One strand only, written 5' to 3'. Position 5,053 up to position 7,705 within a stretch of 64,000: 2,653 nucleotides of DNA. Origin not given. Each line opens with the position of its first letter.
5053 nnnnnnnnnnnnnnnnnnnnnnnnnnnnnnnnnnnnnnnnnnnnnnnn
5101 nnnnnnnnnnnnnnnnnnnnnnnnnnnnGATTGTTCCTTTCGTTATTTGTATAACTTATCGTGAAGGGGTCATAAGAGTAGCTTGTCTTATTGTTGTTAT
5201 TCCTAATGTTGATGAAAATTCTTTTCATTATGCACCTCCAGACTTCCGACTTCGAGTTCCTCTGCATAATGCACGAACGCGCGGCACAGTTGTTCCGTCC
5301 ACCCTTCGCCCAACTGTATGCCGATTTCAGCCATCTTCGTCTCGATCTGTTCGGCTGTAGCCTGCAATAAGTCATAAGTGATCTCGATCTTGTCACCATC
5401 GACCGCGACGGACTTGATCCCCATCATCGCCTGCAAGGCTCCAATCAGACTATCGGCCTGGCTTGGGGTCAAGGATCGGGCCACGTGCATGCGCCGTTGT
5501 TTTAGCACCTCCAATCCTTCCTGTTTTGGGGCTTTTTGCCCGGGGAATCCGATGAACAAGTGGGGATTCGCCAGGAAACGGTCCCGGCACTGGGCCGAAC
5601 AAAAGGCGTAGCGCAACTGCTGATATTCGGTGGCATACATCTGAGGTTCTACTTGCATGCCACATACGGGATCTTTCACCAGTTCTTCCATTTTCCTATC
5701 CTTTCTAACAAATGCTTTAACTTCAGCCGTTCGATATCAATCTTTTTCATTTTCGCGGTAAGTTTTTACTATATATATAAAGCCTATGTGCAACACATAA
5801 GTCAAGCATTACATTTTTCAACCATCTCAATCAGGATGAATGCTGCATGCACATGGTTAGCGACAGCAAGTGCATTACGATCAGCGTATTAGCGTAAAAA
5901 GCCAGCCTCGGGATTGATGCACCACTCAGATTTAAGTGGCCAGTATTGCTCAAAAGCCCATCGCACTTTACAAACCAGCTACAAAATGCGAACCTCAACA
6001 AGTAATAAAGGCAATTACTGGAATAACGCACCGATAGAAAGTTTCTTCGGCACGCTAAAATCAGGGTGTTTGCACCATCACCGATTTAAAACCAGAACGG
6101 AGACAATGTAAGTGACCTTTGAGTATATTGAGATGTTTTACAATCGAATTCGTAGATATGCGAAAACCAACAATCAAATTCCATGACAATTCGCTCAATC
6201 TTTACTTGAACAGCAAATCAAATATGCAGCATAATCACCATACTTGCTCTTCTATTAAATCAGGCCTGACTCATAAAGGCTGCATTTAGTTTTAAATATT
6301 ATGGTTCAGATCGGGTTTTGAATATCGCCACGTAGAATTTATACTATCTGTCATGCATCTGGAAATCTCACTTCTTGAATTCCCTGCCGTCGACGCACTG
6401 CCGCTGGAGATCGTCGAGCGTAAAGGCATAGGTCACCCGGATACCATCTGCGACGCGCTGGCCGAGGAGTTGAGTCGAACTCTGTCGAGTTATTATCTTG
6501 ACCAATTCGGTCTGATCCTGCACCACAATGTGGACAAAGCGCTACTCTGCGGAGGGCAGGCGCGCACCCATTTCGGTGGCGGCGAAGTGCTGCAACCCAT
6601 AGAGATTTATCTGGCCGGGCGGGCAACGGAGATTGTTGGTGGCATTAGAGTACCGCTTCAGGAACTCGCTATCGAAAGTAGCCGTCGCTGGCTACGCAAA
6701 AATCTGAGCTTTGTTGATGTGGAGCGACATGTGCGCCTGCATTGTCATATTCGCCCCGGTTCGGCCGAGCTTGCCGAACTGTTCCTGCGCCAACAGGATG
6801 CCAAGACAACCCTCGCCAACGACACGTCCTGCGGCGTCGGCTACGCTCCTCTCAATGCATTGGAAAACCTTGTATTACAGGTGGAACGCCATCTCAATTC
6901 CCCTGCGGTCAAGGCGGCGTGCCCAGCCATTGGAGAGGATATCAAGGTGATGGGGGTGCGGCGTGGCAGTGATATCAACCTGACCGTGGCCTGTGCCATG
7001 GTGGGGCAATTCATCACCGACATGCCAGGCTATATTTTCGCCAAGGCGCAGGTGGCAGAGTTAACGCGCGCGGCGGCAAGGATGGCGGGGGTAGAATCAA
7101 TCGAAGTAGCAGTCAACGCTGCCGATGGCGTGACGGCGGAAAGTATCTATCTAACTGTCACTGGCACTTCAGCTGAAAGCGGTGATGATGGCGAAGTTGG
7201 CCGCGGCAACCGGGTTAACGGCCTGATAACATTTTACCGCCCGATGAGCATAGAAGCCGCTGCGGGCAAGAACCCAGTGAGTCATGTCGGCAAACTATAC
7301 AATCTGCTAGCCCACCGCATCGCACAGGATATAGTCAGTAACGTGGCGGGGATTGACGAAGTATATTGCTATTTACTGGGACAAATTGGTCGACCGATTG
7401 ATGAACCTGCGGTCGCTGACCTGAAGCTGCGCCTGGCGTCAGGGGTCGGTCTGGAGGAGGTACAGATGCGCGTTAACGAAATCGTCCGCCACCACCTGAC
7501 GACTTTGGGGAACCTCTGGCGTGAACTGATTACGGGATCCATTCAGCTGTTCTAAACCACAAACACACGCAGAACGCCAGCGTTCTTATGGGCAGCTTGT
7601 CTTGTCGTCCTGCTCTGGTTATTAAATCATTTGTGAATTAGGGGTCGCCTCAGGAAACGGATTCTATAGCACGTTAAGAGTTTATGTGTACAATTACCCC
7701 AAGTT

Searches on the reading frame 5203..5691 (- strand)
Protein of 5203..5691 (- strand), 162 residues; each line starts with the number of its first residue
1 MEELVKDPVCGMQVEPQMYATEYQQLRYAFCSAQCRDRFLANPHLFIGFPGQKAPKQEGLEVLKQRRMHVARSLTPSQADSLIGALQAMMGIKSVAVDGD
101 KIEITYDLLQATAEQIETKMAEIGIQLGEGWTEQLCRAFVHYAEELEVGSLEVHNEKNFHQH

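Call 18: search_protein_families(library=pfam, proteins=[window:5203-5691:-], max_evalue=0.0001)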
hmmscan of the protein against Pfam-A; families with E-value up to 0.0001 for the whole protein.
window:5203-5691:- (162 aa): 1 family
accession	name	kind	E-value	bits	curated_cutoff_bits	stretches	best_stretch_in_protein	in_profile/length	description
PF04945.19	YHS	-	3.1e-11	43.5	30.3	1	5-44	1-41/47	YHS domain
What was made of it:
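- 5203..5691 (-): YHS-domain protein, the first gene behind P3. Pfam PF04945 (call 18).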

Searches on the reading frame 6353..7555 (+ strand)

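Call 18: search_protein_families(library=pfam, proteins=[window:6353-7555:+], max_evalue=0.0001)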
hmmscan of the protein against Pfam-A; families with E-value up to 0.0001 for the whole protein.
window:6353-7555:+ (400 aa): 1 family
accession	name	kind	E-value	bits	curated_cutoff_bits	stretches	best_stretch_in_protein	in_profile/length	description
PF01941.24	AdoMet_Synthase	-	8.3e-160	532.4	27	1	4-395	4-394/395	S-adenosylmethionine synthetase (AdoMet synthetase)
